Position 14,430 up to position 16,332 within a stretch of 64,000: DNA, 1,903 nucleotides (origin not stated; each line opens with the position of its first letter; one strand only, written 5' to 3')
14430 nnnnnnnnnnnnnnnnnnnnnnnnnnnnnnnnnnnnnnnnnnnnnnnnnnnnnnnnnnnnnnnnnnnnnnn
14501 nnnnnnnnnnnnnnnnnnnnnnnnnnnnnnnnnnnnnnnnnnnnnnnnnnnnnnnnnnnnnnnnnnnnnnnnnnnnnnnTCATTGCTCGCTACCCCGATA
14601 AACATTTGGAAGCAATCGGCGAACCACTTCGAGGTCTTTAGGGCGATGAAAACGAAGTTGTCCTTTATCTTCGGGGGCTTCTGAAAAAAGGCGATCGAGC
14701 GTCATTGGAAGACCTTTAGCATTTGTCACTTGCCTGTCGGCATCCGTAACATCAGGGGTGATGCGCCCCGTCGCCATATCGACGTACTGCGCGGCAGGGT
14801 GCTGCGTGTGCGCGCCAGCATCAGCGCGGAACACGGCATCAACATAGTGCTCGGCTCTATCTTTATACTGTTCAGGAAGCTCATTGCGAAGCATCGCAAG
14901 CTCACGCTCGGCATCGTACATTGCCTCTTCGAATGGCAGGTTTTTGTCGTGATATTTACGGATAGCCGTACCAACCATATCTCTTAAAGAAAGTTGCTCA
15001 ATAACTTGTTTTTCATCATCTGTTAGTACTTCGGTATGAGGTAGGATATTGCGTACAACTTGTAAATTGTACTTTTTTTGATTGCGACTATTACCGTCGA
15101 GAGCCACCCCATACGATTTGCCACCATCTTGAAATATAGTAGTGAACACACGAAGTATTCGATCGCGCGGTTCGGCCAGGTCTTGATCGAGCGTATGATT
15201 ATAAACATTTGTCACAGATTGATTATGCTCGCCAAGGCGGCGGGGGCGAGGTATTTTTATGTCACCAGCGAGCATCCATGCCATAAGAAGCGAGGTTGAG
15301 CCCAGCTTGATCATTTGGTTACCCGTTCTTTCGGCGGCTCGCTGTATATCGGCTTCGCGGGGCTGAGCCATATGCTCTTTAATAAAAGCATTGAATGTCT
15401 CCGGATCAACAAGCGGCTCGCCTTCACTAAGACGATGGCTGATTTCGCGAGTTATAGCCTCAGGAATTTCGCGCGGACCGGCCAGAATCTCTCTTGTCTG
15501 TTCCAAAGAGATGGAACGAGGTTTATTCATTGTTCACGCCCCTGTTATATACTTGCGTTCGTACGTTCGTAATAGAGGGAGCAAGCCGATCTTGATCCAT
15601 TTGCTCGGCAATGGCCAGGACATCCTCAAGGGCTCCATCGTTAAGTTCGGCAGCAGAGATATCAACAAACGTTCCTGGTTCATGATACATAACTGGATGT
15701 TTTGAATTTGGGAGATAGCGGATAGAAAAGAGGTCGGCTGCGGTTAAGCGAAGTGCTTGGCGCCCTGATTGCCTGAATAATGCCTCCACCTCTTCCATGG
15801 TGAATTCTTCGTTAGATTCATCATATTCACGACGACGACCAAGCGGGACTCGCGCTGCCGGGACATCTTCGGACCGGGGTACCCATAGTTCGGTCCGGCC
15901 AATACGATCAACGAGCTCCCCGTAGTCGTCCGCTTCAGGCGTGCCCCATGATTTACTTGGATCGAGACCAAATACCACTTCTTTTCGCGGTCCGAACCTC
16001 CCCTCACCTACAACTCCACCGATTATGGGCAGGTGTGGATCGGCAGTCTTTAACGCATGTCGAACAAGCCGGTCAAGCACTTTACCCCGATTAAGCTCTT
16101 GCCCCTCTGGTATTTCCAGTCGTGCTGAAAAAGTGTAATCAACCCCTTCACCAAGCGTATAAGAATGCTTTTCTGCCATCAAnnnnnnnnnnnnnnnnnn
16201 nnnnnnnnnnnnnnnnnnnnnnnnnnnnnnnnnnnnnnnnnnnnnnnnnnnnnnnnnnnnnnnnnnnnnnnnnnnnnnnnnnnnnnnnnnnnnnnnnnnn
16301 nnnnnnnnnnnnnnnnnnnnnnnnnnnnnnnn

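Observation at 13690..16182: tRNA-Ser-adjacent GC-rich three-gene operon with two unassignable proteins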

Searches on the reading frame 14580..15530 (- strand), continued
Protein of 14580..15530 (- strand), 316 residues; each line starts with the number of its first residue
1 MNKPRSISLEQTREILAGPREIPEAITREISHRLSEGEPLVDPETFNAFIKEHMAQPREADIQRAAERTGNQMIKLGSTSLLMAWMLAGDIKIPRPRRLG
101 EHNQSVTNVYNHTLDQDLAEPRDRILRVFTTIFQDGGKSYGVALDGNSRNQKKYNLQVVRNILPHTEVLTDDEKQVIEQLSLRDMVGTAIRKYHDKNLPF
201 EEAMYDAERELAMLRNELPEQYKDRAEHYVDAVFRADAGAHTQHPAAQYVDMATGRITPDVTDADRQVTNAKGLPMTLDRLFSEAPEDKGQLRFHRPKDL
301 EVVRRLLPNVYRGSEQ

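Call 52: list_cluster_members(proteins=[P0053, P0064, P0057, P0117, P0080, P0128, P0063, P0062, P0121, P0052])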
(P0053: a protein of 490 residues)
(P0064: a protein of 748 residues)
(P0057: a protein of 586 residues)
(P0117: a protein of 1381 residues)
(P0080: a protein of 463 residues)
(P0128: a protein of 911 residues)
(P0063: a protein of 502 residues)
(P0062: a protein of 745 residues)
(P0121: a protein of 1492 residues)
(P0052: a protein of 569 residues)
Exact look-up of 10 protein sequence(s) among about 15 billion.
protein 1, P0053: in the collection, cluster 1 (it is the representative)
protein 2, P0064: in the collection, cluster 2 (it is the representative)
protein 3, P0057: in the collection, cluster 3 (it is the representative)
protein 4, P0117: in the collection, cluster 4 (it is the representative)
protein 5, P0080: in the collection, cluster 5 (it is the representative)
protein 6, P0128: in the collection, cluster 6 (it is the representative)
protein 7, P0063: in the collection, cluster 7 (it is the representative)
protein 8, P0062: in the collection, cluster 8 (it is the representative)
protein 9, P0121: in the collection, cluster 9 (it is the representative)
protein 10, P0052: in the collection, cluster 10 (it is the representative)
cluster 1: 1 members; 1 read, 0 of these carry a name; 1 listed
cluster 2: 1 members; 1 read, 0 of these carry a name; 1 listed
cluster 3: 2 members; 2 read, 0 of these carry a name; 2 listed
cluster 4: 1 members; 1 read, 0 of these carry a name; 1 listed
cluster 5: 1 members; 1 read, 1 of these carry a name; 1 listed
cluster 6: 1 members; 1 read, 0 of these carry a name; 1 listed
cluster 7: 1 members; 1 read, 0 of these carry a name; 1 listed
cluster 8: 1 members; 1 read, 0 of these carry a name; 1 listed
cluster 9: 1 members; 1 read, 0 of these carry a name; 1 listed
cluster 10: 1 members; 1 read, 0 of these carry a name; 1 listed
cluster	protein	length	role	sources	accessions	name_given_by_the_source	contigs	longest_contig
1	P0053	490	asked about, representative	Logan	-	-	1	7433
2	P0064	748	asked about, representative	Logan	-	-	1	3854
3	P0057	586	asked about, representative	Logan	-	-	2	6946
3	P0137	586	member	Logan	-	-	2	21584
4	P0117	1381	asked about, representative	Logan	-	-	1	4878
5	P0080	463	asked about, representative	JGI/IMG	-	hypothetical protein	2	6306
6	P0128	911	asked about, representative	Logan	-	-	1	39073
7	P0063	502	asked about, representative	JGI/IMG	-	-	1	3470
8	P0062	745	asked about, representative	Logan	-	-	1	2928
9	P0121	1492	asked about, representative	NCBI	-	-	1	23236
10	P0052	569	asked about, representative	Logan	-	-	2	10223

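Call 53: find_encoding_contigs(protein=P0128, flank=8000, max_places=1)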
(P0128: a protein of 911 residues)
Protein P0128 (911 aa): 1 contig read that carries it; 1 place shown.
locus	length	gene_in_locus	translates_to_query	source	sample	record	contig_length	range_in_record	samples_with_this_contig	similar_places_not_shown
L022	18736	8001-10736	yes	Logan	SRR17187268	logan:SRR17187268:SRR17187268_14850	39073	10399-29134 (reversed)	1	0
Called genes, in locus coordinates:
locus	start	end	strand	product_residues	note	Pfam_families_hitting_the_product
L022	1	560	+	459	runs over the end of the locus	PF02366:PMT, PF13231:PMT_2, PF16192:PMT_4TMC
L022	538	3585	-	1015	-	PF00580:UvrD-helicase, PF01443:Viral_helicase1 (faint), PF13245:AAA_19, PF13604:AAA_30 (faint), PF13361:UvrD_C, PF13538:UvrD_C_2 (faint), PF12705:PDDEXK_1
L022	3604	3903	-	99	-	-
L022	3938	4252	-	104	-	-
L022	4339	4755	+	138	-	-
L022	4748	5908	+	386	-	-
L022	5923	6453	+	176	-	-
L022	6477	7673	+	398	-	-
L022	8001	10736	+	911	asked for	-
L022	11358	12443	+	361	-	PF00154:RecA_N, PF06745:ATPase (faint), PF08423:Rad51, PF27531:MT3502_N (weak), PF21096:RecA_C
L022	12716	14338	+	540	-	PF12072:RNase_Y_N, PF00013:KH_1 (faint), PF01966:HD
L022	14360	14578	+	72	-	PF03840:SecG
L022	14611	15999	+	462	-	PF00496:SBP_bac_5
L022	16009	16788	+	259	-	PF07224:Chlorophyllase (weak), PF00561:Abhydrolase_1, PF12146:Hydrolase_4 (faint), PF12697:Abhydrolase_6, PF00561:Abhydrolase_1 (weak)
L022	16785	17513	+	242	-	-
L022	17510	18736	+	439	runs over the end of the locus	PF08245:Mur_ligase_M, PF02875:Mur_ligase_C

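Call 54: find_encoding_contigs(protein=P0121, flank=8000, max_places=1)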
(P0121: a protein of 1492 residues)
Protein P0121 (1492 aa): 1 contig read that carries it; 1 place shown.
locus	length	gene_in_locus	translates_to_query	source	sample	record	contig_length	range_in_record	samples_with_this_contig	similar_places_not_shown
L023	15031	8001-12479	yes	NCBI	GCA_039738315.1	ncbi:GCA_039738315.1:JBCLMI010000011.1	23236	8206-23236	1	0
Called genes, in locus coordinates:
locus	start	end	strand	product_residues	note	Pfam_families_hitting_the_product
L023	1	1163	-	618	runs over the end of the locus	PF03717:PBP_dimer, PF00905:Transpeptidase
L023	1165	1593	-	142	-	-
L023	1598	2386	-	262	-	PF04085:MreC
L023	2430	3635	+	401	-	PF00155:Aminotran_1_2, PF01041:DegT_DnrJ_EryC1, PF01053:Cys_Met_Meta_PP (weak)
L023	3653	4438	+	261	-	PF00215:OMPdecase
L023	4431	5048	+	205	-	PF00156:Pribosyltran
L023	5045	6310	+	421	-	PF01979:Amidohydro_1, PF12890:DHOase (weak)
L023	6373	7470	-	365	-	PF01180:DHO_dh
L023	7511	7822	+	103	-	PF21956:DUF6922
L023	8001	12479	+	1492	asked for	-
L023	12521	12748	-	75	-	PF07927:HicA_toxin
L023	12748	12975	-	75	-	PF15919:HicB_lk_antitox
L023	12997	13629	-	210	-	PF00702:Hydrolase, PF03767:Acid_phosphat_B (faint), PF08282:Hydrolase_3 (faint), PF12710:HAD (weak), PF13419:HAD_2, PF13242:Hydrolase_like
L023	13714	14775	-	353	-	PF06723:MreB_Mbl, PF00022:Actin (faint), PF25216:Volactin (faint), PF00012:HSP70, PF11104:PilM_2 (faint), PF14450:FtsA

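Call 55: find_encoding_contigs(protein=P0053, flank=8000, max_places=1)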
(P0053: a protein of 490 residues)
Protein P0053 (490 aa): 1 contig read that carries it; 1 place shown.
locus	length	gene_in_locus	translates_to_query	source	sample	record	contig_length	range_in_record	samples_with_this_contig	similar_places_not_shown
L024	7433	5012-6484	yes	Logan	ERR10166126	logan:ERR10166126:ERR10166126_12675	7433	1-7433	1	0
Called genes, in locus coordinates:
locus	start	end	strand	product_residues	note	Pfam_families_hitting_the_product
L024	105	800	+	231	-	PF02665:Nitrate_red_gam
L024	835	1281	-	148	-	PF01814:Hemerythrin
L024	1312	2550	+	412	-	PF06779:MFS_4 (weak), PF07690:MFS_1, PF01306:LacY_symp (weak), PF12832:MFS_1_like (weak), PF07690:MFS_1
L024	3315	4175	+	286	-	PF01156:IU_nuc_hydro (weak)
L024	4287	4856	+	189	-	PF00293:NUDIX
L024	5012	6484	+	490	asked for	-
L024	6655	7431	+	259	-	?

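Call 56: search_protein_families(library=pfam, proteins=[L024:6655-7431:+, L024:3315-4175:+, L024:4287-4856:+, L009:3974-4792:+, L009:4923-5204:+, L009:3399-3875:+, L012:5376-6008:+, L022:6477-7673:+, L022:4748-5908:+], max_evalue=0.1)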
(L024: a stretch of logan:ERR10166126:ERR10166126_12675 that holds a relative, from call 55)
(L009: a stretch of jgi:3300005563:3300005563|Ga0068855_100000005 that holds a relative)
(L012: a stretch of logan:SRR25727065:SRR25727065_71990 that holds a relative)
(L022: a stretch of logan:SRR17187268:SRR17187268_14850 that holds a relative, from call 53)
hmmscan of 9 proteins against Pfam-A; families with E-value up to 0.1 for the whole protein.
L024:6655-7431:+ (259 aa): 11 families
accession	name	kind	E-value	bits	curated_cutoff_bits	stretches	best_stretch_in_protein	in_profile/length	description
PF00004.35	AAA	-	8.5e-22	78.4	21.2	1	191-259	2-67/131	ATPase family associated with various cellular activities (AAA)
PF06480.20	FtsH_ext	-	2.2e-05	25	25.5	1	19-103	6-101/103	FtsH Extracellular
PF07728.20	AAA_5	-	0.0013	19.2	22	1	191-226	3-39/139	AAA domain (dynein-related subfamily)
PF06068.19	TIP49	-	0.007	16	23.8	1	188-243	51-104/347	TIP49 P-loop domain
PF05496.18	RuvB_N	-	0.0084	16.3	27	1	190-222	36-68/159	Holliday junction DNA helicase RuvB P-loop domain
PF13671.12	AAA_33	-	0.024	15.4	27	1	190-234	2-44/143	AAA domain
PF13191.12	AAA_16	-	0.028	15.4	32.6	1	185-214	24-51/167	AAA ATPase domain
PF13521.12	AAA_28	-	0.032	14.9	27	1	192-234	4-42/164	AAA domain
PF01078.27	Mg_chelatase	-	0.038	13.8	20.3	1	191-208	26-43/207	Magnesium chelatase, subunit ChlI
PF00910.28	RNA_helicase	-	0.059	14.3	21.5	0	191-212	2-23/105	RNA helicase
PF13173.12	AAA_14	-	0.08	13.4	27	0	192-258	7-71/129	AAA domain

L024:3315-4175:+ (286 aa): 1 family
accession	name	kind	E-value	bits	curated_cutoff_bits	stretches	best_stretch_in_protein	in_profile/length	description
PF01156.24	IU_nuc_hydro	-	5.6e-06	26.7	34.2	1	36-220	22-209/297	Inosine-uridine preferring nucleoside hydrolase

L024:4287-4856:+ (189 aa): 2 families
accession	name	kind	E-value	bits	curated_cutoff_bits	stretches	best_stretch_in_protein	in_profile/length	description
PF00293.34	NUDIX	-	3.8e-13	50.1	21.1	1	38-155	2-119/134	NUDIX domain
PF22327.2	Nudt16-like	-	0.029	14.8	27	1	74-119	38-83/161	U8 snoRNA-decapping enzyme-like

L009:3974-4792:+ (272 aa): 0 families

L009:4923-5204:+ (93 aa): 0 families

L009:3399-3875:+ (158 aa): 2 families
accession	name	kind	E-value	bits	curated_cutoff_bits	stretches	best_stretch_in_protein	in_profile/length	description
PF00293.34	NUDIX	-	3.1e-16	60.1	21.1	1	18-126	4-118/134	NUDIX domain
PF22327.2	Nudt16-like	-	0.0017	18.8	27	1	31-76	24-70/161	U8 snoRNA-decapping enzyme-like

L012:5376-6008:+ (210 aa): 1 family
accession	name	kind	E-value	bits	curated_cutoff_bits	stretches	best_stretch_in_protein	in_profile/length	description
PF01523.21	PmbA_TldD_1st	-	0.073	13.7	20.9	0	108-139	31-61/65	PmbA/TldA metallopeptidase domain 1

L022:6477-7673:+ (398 aa): 0 families

L022:4748-5908:+ (386 aa): 1 family
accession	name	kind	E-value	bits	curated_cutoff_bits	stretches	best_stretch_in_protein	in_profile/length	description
PF12948.12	MSP7_C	-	0.02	16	27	1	224-293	18-85/125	MSP7-like protein C-terminal domain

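Call 58: search_protein_families(library=padloc, proteins=[window:14580-15530:-, P0064, P0053, P0057, P0128], max_evalue=0.1)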
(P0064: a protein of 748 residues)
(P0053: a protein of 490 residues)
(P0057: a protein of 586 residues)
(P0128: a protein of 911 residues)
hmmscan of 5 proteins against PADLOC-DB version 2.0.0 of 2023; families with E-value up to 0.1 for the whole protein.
window:14580-15530:- (316 aa): 0 families

P0064 (748 aa): 0 families

P0053 (490 aa): 0 families

P0057 (586 aa): 0 families

P0128 (911 aa): 1 family
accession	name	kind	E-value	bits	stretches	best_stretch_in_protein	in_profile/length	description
PDLC01254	Cas3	-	0.015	13.5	1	720-759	9-45/164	CAS-I; effector_G3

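Call 59: search_protein_families(library=phrogs, proteins=[window:14580-15530:-, P0064, P0053, P0057, P0128], max_evalue=0.1)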
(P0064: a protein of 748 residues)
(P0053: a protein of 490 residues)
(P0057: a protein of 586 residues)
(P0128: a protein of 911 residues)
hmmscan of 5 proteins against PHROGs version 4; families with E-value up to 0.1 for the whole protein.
window:14580-15530:- (316 aa): 0 families

P0064 (748 aa): 1 family
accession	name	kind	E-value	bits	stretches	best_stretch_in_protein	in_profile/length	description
phrog_4901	-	other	2.2e-06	28.3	1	174-238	180-244/273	hydrolase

P0053 (490 aa): 1 family
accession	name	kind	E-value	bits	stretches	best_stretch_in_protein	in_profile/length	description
phrog_922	-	unknown function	0.0064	17.6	0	8-32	23-47/87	-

P0057 (586 aa): 0 families

P0128 (911 aa): 0 families

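Call 94: search_protein_families(library=pfam, alignment_id=A4, max_evalue=1)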
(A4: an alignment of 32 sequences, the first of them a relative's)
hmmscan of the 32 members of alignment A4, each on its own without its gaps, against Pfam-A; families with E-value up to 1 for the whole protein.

A. member 1, P0057 (586 aa): 3 families
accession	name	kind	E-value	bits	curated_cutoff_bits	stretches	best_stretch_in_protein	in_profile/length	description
PF18760.7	ART-PolyVal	-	0.012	16.8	31.2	1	54-114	3-55/140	ADP-Ribosyltransferase in polyvalent proteins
PF08891.16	YfcL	-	0.16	12.7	25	1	462-511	6-47/83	YfcL protein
PF24144.1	Phage_tudor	-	0.21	12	27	1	391-430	31-69/90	Phage tudor domain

B. families by the number of members that match (of 32 scanned): 29 families (the first 25 are shown)
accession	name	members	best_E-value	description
PF18760.7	ART-PolyVal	3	0.012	ADP-Ribosyltransferase in polyvalent proteins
PF01966.28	HD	3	0.037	HD domain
PF20216.3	DUF6576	2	0.027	Family of unknown function (DUF6576)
PF06627.17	DUF1153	1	0.0016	Protein of unknown function (DUF1153)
PF21786.3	Bflower_3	1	0.011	6-fold beta flower protein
PF13167.11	GTP-bdg_N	1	0.015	GTP-binding GTPase N-terminal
PF23117.1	DpnD_N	1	0.018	DpnD N-terminal domain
PF09994.14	T6SS_Tle1-like_cat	1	0.018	T6SS, Phospholipase effector Tle1-like, catalytic domain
PF09269.16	DUF1967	1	0.042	Domain of unknown function (DUF1967)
PF01182.26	Glucosamine_iso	1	0.045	Glucosamine-6-phosphate isomerases/6-phosphogluconolactonase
PF07569.16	Hira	1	0.055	TUP1-like enhancer of split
PF25591.1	LRV_2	1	0.064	Leucine Rich Repeat Variant domain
PF08604.15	Nup153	1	0.065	Nucleoporin Nup153-like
PF18572.7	T6PP_N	1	0.065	Trehalose-6-phosphate phosphatase N-terminal helical bundle domain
PF23982.2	XM1_gp53_minor_capsid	1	0.1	XM1 gp53 minor capsid protein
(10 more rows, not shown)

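Call 97: search_solved_structures(query=A5, max_evalue=10, show_alignments=3)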
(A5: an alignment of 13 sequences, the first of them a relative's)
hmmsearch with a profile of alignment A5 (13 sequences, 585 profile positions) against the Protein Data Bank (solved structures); distinct sequences matched with E-value up to 10: 0.

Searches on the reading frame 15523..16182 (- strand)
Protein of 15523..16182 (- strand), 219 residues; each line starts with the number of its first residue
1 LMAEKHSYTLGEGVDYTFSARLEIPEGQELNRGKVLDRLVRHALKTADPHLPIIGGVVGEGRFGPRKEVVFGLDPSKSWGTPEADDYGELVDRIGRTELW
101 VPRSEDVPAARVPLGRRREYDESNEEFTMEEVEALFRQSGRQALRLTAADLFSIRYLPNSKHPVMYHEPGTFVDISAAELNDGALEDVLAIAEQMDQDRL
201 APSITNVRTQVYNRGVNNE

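Call 4: search_protein_families(library=pfam, proteins=[window:15523-16182:-], max_evalue=0.1)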
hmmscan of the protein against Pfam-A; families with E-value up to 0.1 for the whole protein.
window:15523-16182:- (219 aa): 0 families

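Call 5: search_protein_families(library=ncbifam, proteins=[window:15523-16182:-], max_evalue=0.1)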
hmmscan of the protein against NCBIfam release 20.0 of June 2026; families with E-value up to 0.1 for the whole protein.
window:15523-16182:- (219 aa): 0 families

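Call 7: search_solved_structures(query=window:15523-16182:-, max_evalue=10)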
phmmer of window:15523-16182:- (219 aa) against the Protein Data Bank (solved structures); distinct sequences matched with E-value up to 10: 7.
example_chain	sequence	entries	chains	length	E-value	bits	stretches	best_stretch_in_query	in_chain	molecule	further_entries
4wsl_A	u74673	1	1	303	1e-06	31.8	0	182-212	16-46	Pentatricopeptide repeat protein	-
5orq_A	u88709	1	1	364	0.0012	21.7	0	181-212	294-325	cPPR-Telo1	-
4wn4_A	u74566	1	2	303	0.0018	21.2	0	182-212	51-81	Pentatricopeptide repeat protein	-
4pjr_A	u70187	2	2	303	0.0031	20.4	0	181-213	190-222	Pentatricopeptide repeat protein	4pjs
4pjq_A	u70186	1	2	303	0.01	18.7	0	181-212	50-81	Pentatricopeptide repeat protein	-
6een_D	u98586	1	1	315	0.026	17.4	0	182-210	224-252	Designer Pentatricopeptide Protein dPPR10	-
6bja_A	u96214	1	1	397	1.3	11.8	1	124-203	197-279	Acetyl-CoA acetyltransferase A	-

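Call 11: find_homologous_proteins(query=window:15523-16182:-)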
Query window:15523-16182:- (219 aa): 9 proteins with E <= 0.001 among 741 candidates.
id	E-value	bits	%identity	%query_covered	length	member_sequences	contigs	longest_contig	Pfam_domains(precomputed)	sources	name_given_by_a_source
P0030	2.7e-141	486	100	100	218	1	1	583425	-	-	-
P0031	6.8e-106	371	78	98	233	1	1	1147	-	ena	-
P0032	1.4e-85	304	69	97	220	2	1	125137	-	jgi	-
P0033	6.0e-68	247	55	97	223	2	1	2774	-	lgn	-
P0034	1.3e-65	239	57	95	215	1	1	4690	-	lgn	-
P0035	9.2e-60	220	50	96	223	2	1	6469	-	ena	-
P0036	1.1e-45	174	44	94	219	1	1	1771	-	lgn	-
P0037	3.1e-44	169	44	98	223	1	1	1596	-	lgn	-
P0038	3.3e-36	143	44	85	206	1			-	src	-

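Call 15: find_encoding_contigs(protein=P0032, flank=6000, max_places=2)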
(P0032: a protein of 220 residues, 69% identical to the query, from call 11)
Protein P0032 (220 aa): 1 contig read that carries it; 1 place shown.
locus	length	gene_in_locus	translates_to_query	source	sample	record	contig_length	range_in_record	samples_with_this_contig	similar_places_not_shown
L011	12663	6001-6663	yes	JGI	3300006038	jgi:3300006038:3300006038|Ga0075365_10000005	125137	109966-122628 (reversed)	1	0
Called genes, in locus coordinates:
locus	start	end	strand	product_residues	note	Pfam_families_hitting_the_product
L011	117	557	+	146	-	-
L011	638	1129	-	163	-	-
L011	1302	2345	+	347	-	PF01380:SIS, PF10432:bact-PGI_C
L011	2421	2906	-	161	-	-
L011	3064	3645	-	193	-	-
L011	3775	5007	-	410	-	PF12704:MacB_PCD, PF02687:FtsX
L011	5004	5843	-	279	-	PF00005:ABC_tran, PF13304:AAA_21 (faint)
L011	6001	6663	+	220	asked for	-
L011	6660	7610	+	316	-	-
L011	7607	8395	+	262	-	PF08282:Hydrolase_3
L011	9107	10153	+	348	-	PF00135:COesterase, PF20434:BD-FAE, PF07859:Abhydrolase_3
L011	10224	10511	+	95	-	-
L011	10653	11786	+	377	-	-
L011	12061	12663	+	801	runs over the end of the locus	PF03477:ATP-cone, PF00317:Ribonuc_red_lgN, PF02867:Ribonuc_red_lgC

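Call 32: predict_structure(alignment_id=A2)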
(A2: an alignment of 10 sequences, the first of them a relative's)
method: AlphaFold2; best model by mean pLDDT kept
length: 218 residues; sequences in the alignment: 10
mean_pLDDT: 90.5   pTM: 0.87
mean pLDDT of the five models: 90.5, 84.7, 84.5, 83.1, 81.8
residues with pLDDT >= 90: 156; 70-90: 55; 50-70: 4; < 50: 3
segments of 3 or more residues with pLDDT < 50: 216-218
pLDDT, mean of each block of 10 residues (from residue 1): 81 89 95 97 93 93 93 80 90 97 91 85 89 95 94 93 93 96 95 90 91 66
secondary structure, 60 per line:
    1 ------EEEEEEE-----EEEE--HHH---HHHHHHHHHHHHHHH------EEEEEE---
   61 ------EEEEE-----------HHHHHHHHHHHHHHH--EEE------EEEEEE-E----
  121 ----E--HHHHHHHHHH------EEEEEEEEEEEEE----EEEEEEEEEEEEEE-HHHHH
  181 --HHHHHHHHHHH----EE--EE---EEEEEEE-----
elements in order: E7-13 E19-22 H31-45 E52-57 E67-71 H83-97 E100-102 E109-114 H128-137 E144-156 E161-174 H176-180 H183-193 E207-213

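Call 36: fold_search(model_id=the predicted structure, library=pdb)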
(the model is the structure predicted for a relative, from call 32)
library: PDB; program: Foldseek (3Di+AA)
matches with E <= 10: 807; with E <= 0.001: 0
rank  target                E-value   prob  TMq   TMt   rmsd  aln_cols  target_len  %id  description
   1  4ney_A                1.6e-03  0.96  0.27  0.32  11.5       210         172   13  Crystal Structure of an engineered protein with ferredoxin fold, Northeast Structural Genomics Consortium (NESG) Targe (released 2014-01-15)
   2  5loq_B                3.3e-03  0.77  0.25  0.24  17.9       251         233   12  Structure of coproheme bound HemQ from Listeria monocytogenes (released 2016-10-26)
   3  9uaj_C                4.9e-03  0.38  0.19  0.21  16.8       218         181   15  Ovorubin from the golden apple snail (Pomacea canaliculata) (released 2025-12-31)
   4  4wws_B                6.9e-03  0.54  0.23  0.22  17.4       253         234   12  Structure of Chlorite dismutase-like Protein from Listeria monocytogenes (released 2015-02-04)
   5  4hhu_A                1.2e-02  0.87  0.28  0.34  11.9       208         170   14  Crystal Structure of Engineered Protein. Northeast Structural Genomics Consortium Target OR280. (released 2012-10-24)
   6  8y1j_A                2.0e-02  0.54  0.24  0.12  13.2       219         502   10  Structure of the pyridoxal 5'-phosphate-dependent (PLP) threonine deaminase ilvA1 from Pseudomonas aeruginosa PAO1 (released 2024-05-22)
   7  1vdh_A                4.5e-02  0.18  0.22  0.20  17.3       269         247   12  Structure-based functional identification of a novel heme-binding protein from thermus thermophilus HB8 (released 2004-09-22)
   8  6zm9                  5.6e-02  0.87  0.28  0.43   9.9       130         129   13  PHAGE SAM LYASE IN COMPLEX WITH S-METHYL-5'-THIOADENOSINE (released 2021-02-24)
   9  6skw_AAA              6.0e-02  0.18  0.20  0.18  18.0       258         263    8  Crystal structure of the Legionella pneumophila type II secretion system substrate NttE (released 2020-05-20)
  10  6znb                  1.0e-01  0.75  0.29  0.45   8.0       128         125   16  PHAGE SAM LYASE IN APO STATE (released 2021-02-24)
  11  9uaj_B                1.1e-01  0.15  0.21  0.25  16.0       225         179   10  Ovorubin from the golden apple snail (Pomacea canaliculata) (released 2025-12-31)
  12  3f44                  1.2e-01  0.12  0.19  0.20  16.1       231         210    8  Crystal structure of putative monooxygenase (YP_193413.1) from Lactobacillus acidophilus NCFM at 1.55 A resolution (released 2008-11-18)
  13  2pgc_B                1.3e-01  0.23  0.26  0.27  16.1       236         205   10  Crystal structure of a a marine metagenome protein (jcvi_pep_1096685590403) from uncultured marine organism at 2.53 A  (released 2007-04-24)
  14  2pgc_C                1.4e-01  0.21  0.25  0.27  16.1       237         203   10  Crystal structure of a a marine metagenome protein (jcvi_pep_1096685590403) from uncultured marine organism at 2.53 A  (released 2007-04-24)
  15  2pgc_A                1.9e-01  0.20  0.26  0.27  16.0       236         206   10  Crystal structure of a a marine metagenome protein (jcvi_pep_1096685590403) from uncultured marine organism at 2.53 A  (released 2007-04-24)
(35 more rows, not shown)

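Call 39: search_solved_structures(query=A2, max_evalue=10)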
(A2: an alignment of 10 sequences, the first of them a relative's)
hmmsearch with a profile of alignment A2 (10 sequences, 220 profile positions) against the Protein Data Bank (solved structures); distinct sequences matched with E-value up to 10: 1.
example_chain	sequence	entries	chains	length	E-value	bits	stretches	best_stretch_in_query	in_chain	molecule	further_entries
9o19_W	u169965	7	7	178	0.36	13.5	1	7-60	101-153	ATP synthase subunit delta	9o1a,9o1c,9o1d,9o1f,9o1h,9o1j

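Call 58: search_protein_families(library=padloc, proteins=[window:15523-16182:-], max_evalue=0.1)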
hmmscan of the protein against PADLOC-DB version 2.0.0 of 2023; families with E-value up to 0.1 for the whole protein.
window:15523-16182:- (219 aa): 0 families

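Call 59: search_protein_families(library=phrogs, proteins=[window:15523-16182:-], max_evalue=0.1)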
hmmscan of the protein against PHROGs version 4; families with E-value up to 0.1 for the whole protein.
window:15523-16182:- (219 aa): 0 families

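Call 83: fold_search(model_id=the predicted structure, library=viral)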
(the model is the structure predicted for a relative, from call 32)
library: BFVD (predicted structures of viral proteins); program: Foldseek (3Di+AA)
matches with E <= 10: 836; with E <= 0.001: 0
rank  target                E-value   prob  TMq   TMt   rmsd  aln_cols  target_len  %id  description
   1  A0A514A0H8            1.5e-02  0.72  0.34  0.35   9.0       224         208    8  Uncharacterized protein [Aeromonas phage LAh_8]
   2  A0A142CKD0            1.7e-02  0.82  0.36  0.29   9.3       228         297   10  (no name in the UniProt tables at hand)
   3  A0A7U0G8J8            2.5e-02  0.89  0.27  0.40   5.3       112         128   14  (no name in the UniProt tables at hand)
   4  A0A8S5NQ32            4.7e-02  0.98  0.34  0.31   7.3       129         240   14  Uncharacterized protein [Myoviridae sp. ctj3P51]
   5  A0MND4                5.8e-02  0.08  0.13  0.15  16.2       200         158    9  (no name in the UniProt tables at hand)
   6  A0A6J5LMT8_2          7.3e-02  0.41  0.33  0.10   9.2       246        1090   11  Uncharacterized protein [uncultured Caudovirales phage]
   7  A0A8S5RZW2            8.1e-02  0.23  0.24  0.22  18.7       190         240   10  Uncharacterized protein [Myoviridae sp. ctNQV2]
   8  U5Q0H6                9.6e-02  0.18  0.26  0.13  15.1       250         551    7  Uncharacterized protein [Bacillus phage Slash]
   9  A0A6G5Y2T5            1.1e-01  0.47  0.27  0.35  10.1       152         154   13  (no name in the UniProt tables at hand)
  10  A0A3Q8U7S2            1.1e-01  0.12  0.17  0.20  19.1       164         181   11  Uncharacterized protein [Megavirus baoshan]
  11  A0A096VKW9            1.3e-01  0.90  0.26  0.53   5.5        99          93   14  Uncharacterized protein [Synechococcus phage S-CBP2]
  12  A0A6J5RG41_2          1.6e-01  0.25  0.31  0.13   9.8       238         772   10  Inorganic pyrophosphatase domain-containing protein [uncultured Caudovirales phage]
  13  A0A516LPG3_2          1.6e-01  0.20  0.24  0.08  13.7       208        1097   14  (no name in the UniProt tables at hand)
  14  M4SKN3                1.7e-01  0.63  0.33  0.15  12.1       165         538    9  (no name in the UniProt tables at hand)
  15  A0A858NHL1            1.8e-01  0.10  0.20  0.16  17.1       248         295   10  (no name in the UniProt tables at hand)
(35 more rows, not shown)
